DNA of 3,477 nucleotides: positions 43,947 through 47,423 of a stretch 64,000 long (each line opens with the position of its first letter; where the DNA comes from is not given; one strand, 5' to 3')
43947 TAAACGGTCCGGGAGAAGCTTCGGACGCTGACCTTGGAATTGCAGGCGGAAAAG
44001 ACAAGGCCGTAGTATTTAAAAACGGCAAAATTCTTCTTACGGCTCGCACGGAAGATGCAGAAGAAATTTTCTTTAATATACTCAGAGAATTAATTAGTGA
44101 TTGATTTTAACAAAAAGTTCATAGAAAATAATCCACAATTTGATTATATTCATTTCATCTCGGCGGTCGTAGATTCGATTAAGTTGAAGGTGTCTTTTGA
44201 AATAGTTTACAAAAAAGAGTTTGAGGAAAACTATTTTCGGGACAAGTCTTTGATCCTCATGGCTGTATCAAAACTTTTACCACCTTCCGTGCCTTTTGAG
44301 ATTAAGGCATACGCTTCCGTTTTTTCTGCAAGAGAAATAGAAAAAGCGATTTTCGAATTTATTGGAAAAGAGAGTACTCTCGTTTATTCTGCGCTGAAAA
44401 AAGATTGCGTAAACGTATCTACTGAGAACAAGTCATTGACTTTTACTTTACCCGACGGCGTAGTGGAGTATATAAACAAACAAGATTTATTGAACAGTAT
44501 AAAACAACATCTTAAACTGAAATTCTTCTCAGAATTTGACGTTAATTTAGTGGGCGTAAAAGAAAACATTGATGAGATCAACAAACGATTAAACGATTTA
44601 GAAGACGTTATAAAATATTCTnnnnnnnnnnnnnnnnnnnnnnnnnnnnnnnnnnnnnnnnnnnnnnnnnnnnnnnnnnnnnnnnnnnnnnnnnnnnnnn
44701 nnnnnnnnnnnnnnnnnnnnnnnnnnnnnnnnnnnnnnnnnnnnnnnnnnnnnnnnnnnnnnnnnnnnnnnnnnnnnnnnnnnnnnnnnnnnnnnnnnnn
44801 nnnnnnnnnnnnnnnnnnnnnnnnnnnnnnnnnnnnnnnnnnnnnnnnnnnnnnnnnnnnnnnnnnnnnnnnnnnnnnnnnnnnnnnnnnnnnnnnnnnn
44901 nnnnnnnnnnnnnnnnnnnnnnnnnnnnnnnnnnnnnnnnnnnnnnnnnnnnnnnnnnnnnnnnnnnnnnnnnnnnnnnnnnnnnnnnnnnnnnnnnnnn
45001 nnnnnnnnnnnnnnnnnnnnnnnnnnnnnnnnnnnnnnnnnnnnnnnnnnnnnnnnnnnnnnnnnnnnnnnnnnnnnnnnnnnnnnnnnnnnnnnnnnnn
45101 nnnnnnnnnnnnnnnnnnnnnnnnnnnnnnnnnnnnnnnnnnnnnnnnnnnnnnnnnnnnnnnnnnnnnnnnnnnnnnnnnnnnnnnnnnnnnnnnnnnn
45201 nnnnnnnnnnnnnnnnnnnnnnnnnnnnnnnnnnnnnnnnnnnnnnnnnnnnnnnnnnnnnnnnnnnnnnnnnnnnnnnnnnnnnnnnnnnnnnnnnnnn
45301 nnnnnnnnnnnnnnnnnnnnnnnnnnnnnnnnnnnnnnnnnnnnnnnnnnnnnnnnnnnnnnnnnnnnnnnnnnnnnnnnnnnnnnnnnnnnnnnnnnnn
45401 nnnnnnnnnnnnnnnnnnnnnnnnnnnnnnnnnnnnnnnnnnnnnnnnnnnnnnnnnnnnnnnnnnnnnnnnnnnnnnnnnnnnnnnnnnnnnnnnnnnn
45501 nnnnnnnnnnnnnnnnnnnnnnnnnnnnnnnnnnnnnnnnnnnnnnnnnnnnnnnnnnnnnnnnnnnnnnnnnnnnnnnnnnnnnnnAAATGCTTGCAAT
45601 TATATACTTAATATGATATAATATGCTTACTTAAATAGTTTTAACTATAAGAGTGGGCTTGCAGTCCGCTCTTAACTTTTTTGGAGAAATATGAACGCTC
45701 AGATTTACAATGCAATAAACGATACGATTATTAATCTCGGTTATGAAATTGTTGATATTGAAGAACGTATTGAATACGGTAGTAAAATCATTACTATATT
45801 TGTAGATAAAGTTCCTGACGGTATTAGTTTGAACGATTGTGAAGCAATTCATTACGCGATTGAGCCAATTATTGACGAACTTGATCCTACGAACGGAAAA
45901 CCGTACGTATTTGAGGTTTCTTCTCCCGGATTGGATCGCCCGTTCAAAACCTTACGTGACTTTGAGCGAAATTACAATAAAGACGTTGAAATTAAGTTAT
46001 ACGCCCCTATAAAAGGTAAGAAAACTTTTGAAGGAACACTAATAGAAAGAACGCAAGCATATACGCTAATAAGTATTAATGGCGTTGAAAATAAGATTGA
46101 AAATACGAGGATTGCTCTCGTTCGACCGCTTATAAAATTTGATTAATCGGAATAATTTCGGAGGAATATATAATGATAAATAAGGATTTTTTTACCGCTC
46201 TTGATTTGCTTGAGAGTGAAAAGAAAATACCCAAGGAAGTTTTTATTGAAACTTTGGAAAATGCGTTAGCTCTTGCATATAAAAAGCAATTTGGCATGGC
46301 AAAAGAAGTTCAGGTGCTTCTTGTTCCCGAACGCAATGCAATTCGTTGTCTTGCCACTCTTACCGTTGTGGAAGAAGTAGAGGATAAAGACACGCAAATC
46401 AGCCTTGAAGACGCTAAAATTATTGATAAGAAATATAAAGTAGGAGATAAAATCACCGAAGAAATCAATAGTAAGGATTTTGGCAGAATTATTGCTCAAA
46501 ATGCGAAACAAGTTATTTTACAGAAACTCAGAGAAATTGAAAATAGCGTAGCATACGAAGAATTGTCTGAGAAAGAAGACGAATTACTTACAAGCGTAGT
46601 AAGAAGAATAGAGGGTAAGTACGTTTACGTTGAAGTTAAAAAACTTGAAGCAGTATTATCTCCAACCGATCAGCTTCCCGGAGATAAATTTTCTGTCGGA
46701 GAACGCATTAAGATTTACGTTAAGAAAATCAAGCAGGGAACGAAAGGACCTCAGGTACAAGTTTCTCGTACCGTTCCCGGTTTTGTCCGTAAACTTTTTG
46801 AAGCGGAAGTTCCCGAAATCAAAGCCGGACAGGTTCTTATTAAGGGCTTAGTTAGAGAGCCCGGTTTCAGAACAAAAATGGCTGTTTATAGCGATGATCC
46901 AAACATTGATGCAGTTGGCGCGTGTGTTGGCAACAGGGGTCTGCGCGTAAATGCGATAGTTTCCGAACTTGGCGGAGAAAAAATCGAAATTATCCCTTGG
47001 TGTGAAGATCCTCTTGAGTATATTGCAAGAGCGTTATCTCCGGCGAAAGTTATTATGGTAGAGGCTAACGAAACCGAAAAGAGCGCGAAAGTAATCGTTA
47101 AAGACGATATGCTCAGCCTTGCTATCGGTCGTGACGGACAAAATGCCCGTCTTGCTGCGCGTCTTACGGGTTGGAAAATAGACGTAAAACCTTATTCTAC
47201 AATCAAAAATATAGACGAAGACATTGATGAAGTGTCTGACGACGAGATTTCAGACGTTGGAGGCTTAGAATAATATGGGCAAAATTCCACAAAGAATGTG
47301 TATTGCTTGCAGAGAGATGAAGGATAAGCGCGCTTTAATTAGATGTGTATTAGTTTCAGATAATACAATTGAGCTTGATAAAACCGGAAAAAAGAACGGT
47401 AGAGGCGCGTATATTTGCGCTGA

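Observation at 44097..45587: PolC-derived N-terminal/OB/dead-exonuclease protein sitting in the polC slot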

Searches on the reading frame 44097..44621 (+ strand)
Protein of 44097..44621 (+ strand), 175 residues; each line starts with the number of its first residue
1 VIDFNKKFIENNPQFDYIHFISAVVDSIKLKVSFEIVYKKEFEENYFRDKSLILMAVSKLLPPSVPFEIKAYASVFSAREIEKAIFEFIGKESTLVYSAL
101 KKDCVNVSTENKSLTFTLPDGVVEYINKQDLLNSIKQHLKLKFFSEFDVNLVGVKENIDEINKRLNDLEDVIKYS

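Call 55: predict_structure(alignment_id=A3)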
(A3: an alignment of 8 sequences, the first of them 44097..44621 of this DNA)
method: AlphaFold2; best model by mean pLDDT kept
length: 175 residues; sequences in the alignment: 8
mean_pLDDT: 86.7   pTM: 0.73
mean pLDDT of the five models: 86.7, 86.5, 86.5, 86.2, 84.4
residues with pLDDT >= 90: 84; 70-90: 75; 50-70: 12; < 50: 4
segments of 3 or more residues with pLDDT < 50: 172-175
pLDDT, mean of each block of 10 residues (from residue 1): 91 94 88 94 96 94 90 91 90 85 82 89 89 91 91 78 61 45
secondary structure, 60 per line:
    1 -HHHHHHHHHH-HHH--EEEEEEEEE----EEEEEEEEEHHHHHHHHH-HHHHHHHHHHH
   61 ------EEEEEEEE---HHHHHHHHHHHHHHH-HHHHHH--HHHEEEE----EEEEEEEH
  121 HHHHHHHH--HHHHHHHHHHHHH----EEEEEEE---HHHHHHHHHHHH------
elements in order: H2-11 E18-26 E31-39 H40-48 H50-60 E67-74 H78-92 H94-99 E105-108 E113-119 H120-128 H131-143 E148-154 H158-169
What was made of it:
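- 44097..44606 (+): N-terminal domain (residues 1-170): two alpha/beta KH-like subdomains homologous to the PolC NTD. AF2 gives pLDDT 87 and pTM 0.73 (call 55).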

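Call 58: fold_search(model_id=the predicted structure, library=pdb)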
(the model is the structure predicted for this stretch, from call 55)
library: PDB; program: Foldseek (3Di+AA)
matches with E <= 10: 855; with E <= 0.001: 2
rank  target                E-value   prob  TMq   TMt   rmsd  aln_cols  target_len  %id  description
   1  5ms0_M                6.9e-04  0.97  0.29  0.15  10.5       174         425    9  pseudo-atomic model of the RNA polymerase lambda-based antitermination complex solved by cryo-EM (released 2017-05-03)
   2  8a3w_SI               8.9e-04  0.94  0.25  0.23  14.5       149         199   12  CRYO-EM STRUCTURE OF LEISHMANIA MAJOR 80S RIBOSOME : WILD TYPE (released 2023-12-20)
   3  9a74_B                1.1e-03  0.96  0.28  0.16  12.9       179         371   12  Integrative model of YKUJ-NUSA by crosslinking MS and deep learning (released 2024-09-18)
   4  8y5l_NA               1.1e-03  0.97  0.29  0.13  10.8       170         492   10  E.coli transcription translation coupling complex in TTC-B state 1 (subclass1) containing mRNA with 30-mer spacer, Nu (released 2025-08-13)
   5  1k0r_A                1.1e-03  0.96  0.29  0.18  10.4       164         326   10  Crystal Structure of Mycobacterium tuberculosis NusA (released 2001-12-21)
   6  5lm9                  2.6e-03  0.90  0.28  0.18  10.9       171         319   10  Structure of E. coli NusA (released 2017-04-05)
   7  2asb_A                2.8e-03  0.94  0.29  0.24  10.6       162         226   10  Structure of a Mycobacterium tuberculosis NusA-RNA complex (released 2005-10-11)
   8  7pwo_H1               3.0e-03  0.89  0.28  0.29  12.9       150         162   11  Cryo-EM structure of Giardia lamblia ribosome at 2.75 A resolution (released 2022-04-20)
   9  5lm7_A                3.2e-03  0.93  0.29  0.15  11.2       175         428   11  Crystal structure of the lambda N-Nus factor complex (released 2017-04-05)
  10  5ndg_s7               3.4e-03  0.72  0.24  0.23  13.9       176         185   13  Crystal structure of geneticin (G418) bound to the yeast 80S ribosome (released 2017-12-13)
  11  2atw_A                3.7e-03  0.89  0.28  0.23  10.6       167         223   10  Structure of a Mycobacterium tuberculosis NusA-RNA complex (released 2005-10-11)
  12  5opt_Q                4.4e-03  0.77  0.25  0.23  14.1       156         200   12  Structure of KSRP in context of Trypanosoma cruzi 40S (released 2017-11-15)
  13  8ova_A4               4.7e-03  0.85  0.25  0.22  14.5       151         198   12  CRYO-EM STRUCTURE OF TRYPANOSOMA BRUCEI PROCYCLIC FORM 80S RIBOSOME : PARENTAL STRAIN (released 2023-11-29)
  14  9n73_L7               4.7e-03  0.82  0.27  0.27  15.2       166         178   14  SSU processome maturation and disassembly, State G (released 2025-10-29)
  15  2atw_C                5.7e-03  0.90  0.30  0.25  10.5       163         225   10  Structure of a Mycobacterium tuberculosis NusA-RNA complex (released 2005-10-11)
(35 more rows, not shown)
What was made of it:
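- Tried and rejected: The hits were NusA KH domains at E about 1e-3 (call 58).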

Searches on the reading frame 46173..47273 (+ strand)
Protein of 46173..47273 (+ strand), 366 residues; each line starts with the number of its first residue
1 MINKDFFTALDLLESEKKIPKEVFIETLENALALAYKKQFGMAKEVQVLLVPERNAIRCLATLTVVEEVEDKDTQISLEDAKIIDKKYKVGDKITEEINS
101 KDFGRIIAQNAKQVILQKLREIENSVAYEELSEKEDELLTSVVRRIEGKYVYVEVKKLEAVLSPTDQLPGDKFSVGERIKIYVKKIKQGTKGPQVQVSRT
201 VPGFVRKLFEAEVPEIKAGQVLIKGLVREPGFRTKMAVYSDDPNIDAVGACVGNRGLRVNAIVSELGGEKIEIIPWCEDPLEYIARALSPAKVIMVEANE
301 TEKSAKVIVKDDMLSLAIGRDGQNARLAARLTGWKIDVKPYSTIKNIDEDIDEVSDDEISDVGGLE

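Call 66: find_related_loci(query=A4, collection=metagenome_contigs, flank=10000)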
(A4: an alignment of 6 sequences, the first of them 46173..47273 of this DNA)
Query A4 (366 aa) in metagenome_contigs; peptide patterns used: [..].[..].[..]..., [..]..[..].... (x = any residue, [..] = any of these).
600 stretches matched a pattern (row limit reached: there are more); 518 encode a relative of the query (tblastn E <= 1e-3); the best 80 are kept; 80 distinct loci.
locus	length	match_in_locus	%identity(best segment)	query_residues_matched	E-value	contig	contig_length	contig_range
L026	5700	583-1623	62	1-345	2e-139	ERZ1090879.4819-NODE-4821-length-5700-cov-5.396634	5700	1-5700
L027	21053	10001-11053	56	1-349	1e-129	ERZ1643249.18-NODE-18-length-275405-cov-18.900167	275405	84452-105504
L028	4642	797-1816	58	1-339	3e-128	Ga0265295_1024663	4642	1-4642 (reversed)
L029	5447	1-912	58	48-349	2e-118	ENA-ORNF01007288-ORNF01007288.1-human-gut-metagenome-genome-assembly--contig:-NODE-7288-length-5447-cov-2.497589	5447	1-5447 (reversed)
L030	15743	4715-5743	52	5-347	6e-116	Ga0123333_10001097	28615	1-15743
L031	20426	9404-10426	52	2-342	3e-114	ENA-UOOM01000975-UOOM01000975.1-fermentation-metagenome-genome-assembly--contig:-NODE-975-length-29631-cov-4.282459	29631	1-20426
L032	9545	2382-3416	52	1-345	3e-113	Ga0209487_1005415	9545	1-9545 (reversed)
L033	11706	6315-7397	49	2-366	8e-113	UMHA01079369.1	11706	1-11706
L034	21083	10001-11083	49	2-366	9e-113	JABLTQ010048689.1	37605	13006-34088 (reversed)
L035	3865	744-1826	49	2-366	2e-114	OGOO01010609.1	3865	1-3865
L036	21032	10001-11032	49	2-345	1e-110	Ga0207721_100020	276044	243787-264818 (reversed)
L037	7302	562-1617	50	2-353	2e-110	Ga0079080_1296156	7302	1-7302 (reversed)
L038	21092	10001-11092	49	2-362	3e-110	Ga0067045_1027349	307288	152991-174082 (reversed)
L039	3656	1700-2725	52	1-342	1e-111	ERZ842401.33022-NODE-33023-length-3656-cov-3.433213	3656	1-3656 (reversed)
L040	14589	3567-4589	52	2-342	6e-109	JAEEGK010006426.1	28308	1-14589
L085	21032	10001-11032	49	5-347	6e-101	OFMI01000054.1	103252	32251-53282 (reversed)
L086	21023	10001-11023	50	2-342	4e-101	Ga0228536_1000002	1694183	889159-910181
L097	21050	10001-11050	47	3-350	1e-98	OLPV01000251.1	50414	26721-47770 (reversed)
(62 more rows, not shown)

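Call 71: search_protein_families(library=pfam, proteins=[L086:5695-9366:+, L031:4562-8782:+, L027:7516-9102:+, L085:7211-9349:+, L036:7604-9349:+, L097:7131-8945:+], max_evalue=0.00001)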
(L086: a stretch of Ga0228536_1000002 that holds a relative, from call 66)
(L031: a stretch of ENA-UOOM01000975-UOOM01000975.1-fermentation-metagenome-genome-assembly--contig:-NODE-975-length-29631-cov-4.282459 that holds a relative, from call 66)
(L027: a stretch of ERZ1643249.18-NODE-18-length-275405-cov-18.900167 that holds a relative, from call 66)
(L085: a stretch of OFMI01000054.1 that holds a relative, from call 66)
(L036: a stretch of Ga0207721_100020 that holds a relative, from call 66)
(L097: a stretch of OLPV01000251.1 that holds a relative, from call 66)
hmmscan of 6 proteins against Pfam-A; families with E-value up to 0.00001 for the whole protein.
L086:5695-9366:+ (1223 aa): 4 families
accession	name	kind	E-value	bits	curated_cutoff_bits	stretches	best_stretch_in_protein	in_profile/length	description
PF07733.18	DNA_pol3_alpha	-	1.4e-57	195.8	23.9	2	610-797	2-149/260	Bacterial DNA polymerase III alpha NTPase domain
PF02811.25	PHP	-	1.3e-33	117.1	26.4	1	317-478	1-152/164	PHP domain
PF17657.6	DNA_pol3_finger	-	2.4e-21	76.2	22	1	882-1024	1-152/166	Bacterial DNA polymerase III alpha subunit finger domain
PF14579.12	HHH_6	-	6.8e-11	42.7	25.6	1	1135-1213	2-83/90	Helix-hairpin-helix motif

L031:4562-8782:+ (1406 aa): 8 families
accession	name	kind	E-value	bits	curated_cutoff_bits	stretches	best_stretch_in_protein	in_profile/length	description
PF07733.18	DNA_pol3_alpha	-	3.1e-56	191.3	23.9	2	792-983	2-153/260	Bacterial DNA polymerase III alpha NTPase domain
PF00929.31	RNase_T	-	3e-38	132.4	24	1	393-547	1-164/164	Exonuclease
PF02811.25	PHP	-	4e-35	122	26.4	1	308-657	1-148/164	PHP domain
PF17657.6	DNA_pol3_finger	-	1.4e-24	86.7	22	1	1064-1201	1-147/166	Bacterial DNA polymerase III alpha subunit finger domain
PF14579.12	HHH_6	-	4.2e-12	46.5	25.6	1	1318-1397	3-85/90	Helix-hairpin-helix motif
PF16473.11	Rv2179c-like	-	2.2e-07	31.2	27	1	393-546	3-172/177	3'-5' exoribonuclease Rv2179c-like domain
PF13482.12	RNase_H_2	-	5.5e-06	26.9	22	0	394-531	2-118/165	RNase_H superfamily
PF21762.3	DEDDh_C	-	9.2e-06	26.4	27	0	469-549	106-187/188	DNA polymerase III subunit epsilon-like, C-terminal domain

L027:7516-9102:+ (528 aa): 2 families
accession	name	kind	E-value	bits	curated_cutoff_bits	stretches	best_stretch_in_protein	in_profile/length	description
PF00929.31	RNase_T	-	1.7e-33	116.9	24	1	366-521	1-164/164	Exonuclease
PF01336.31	tRNA_anti-codon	-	1.3e-06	28.7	27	1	251-299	17-63/75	OB-fold nucleic acid binding domain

L085:7211-9349:+ (712 aa): 5 families
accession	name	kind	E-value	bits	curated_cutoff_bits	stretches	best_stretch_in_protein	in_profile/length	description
PF00041.27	fn3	-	8.3e-42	141.7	25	2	325-396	2-74/84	Fibronectin type III domain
PF21910.2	GH85_C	-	3.6e-16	59.8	27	0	432-484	19-76/95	GH85 endohexosaminidases, C-terminal domain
PF09294.16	Interfer-bind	-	1.1e-12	48.6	21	0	350-405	43-99/104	Interferon-alpha/beta receptor, fibronectin type III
PF16656.11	Pur_ac_phosph_N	-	2.4e-12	47.7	30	0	346-409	36-93/93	Purple acid Phosphatase, N-terminal domain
PF25059.1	FN3_DSCAM-DSCAML_C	-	6.2e-11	42.9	39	0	274-312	44-78/89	DSCAM/DSCAML C-terminal Fn3-like domain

L036:7604-9349:+ (581 aa): 5 families
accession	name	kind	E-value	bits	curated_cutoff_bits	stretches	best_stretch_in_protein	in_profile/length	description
PF02518.31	HATPase_c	-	8.3e-35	120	26.4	1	467-577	2-110/111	Histidine kinase-, DNA gyrase B-, and HSP90-like ATPase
PF00512.31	HisKA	-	1.4e-19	70.4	26.9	1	356-420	2-65/66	His Kinase A (phospho-acceptor) domain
PF08448.16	PAS_4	-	4.6e-09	36.9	23.1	1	247-350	1-109/110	PAS fold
PF16736.11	sCache_like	-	1.7e-06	28.8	27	0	34-116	2-86/117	Single Cache-like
PF00672.30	HAMP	-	1.7e-06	28.7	25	1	179-230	1-52/53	HAMP domain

L097:7131-8945:+ (604 aa): 1 family
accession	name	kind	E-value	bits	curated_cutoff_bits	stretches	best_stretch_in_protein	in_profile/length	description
PF03118.21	RNA_pol_A_CTD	-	1.1e-42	144.1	23.8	2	397-460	3-66/67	Bacterial RNA polymerase, alpha chain C terminal domain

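Call 76: find_homologous_proteins(query=L031:6239-8782:+, max_evalue=1e-30)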
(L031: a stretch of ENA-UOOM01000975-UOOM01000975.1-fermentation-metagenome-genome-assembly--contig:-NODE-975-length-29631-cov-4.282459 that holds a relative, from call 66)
Query L031:6239-8782:+ (847 aa): 8000 proteins with E <= 1e-30 among 8000 candidates; the best 120 are listed.
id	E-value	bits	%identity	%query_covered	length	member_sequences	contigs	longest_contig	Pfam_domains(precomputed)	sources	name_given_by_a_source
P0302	0.0e+0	1893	96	100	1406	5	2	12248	PF00929.32,PF13482.13,PF02811.27,PF16473.12,PF14579.13,PF17657.7,PF07733.19,PF21762.4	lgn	-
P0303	0.0e+0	1809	91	100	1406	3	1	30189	PF00929.32,PF13482.13,PF02811.27,PF16473.12,PF14579.13,PF17657.7,PF07733.19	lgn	-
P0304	0.0e+0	1672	84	100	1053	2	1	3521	PF00929.32,PF13482.13,PF02811.27,PF14579.13,PF17657.7,PF07733.19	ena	-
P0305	0.0e+0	1530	77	100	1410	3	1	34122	PF00929.32,PF13482.13,PF02811.27,PF16473.12,PF14579.13,PF01336.32,PF17657.7,PF07733.19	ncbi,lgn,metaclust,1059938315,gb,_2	metaclust:\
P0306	0.0e+0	1488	75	99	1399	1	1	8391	PF00929.32,PF13482.13,PF02811.27,PF16473.12,PF14579.13,PF01336.32,PF17657.7,PF07733.19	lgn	-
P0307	0.0e+0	1475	74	100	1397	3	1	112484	PF00929.32,PF13482.13,PF02811.27,PF16473.12,PF14579.13,PF01336.32,PF17657.7,PF07733.19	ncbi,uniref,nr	ncbi:PolC-type DNA polymerase III [Alkalibaculum sp. M08DMB]|uniref:DNA polymerase III PolC-type n=1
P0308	0.0e+0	1461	73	100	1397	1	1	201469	PF00929.32,PF13482.13,PF02811.27,PF16473.12,PF14579.13,PF17657.7,PF07733.19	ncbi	ncbi:MAG: PolC-type DNA polymerase III [Eubacteriales bacterium]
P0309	0.0e+0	1455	74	100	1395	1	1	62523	PF00929.32,PF13482.13,PF02811.27,PF16473.12,PF14579.13,PF01336.32,PF17657.7,PF07733.19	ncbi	ncbi:MAG: PolC-type DNA polymerase III [Eubacteriaceae bacterium]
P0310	0.0e+0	1434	72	100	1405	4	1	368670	PF00929.32,PF13482.13,PF02811.27,PF16473.12,PF14579.13,PF01336.32,PF17657.7,PF07733.19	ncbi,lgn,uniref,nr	ncbi:DNA polymerase-3 subunit alpha [Alkalibacter saccharofermentans DSM 14828]|uniref:DNA polymeras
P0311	0.0e+0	1430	72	100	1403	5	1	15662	PF00929.32,PF13482.13,PF02811.27,PF14579.13,PF01336.32,PF17657.7,PF07733.19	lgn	-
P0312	0.0e+0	1423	72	100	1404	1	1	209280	PF00929.32,PF13482.13,PF02811.27,PF16473.12,PF14579.13,PF01336.32,PF17657.7,PF07733.19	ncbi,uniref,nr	ncbi:PolC-type DNA polymerase III [Alkalibacter mobilis]|uniref:PolC-type DNA polymerase III n=1 Tax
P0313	0.0e+0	1418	72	99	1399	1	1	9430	PF00929.32,PF13482.13,PF02811.27,PF16473.12,PF14579.13,PF01336.32,PF17657.7,PF07733.19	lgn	-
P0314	0.0e+0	1417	71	100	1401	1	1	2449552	PF00929.32,PF13482.13,PF02811.27,PF16473.12,PF14579.13,PF01336.32,PF17657.7,PF07733.19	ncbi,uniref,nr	ncbi:PolC-type DNA polymerase III [Alkalibacter rhizosphaerae]|uniref:DNA polymerase III PolC-type n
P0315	0.0e+0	1408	71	99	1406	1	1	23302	PF00929.32,PF13482.13,PF02811.27,PF16473.12,PF14579.13,PF01336.32,PF17657.7,PF07733.19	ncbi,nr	ncbi:MAG: PolC-type DNA polymerase III [Eubacteriaceae bacterium]|nr:PolC-type DNA polymerase III [E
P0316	0.0e+0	1403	72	99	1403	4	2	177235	PF00929.32,PF01612.27,PF13482.13,PF02811.27,PF16473.12,PF14579.13,PF01336.32,PF17657.7,PF07733.19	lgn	-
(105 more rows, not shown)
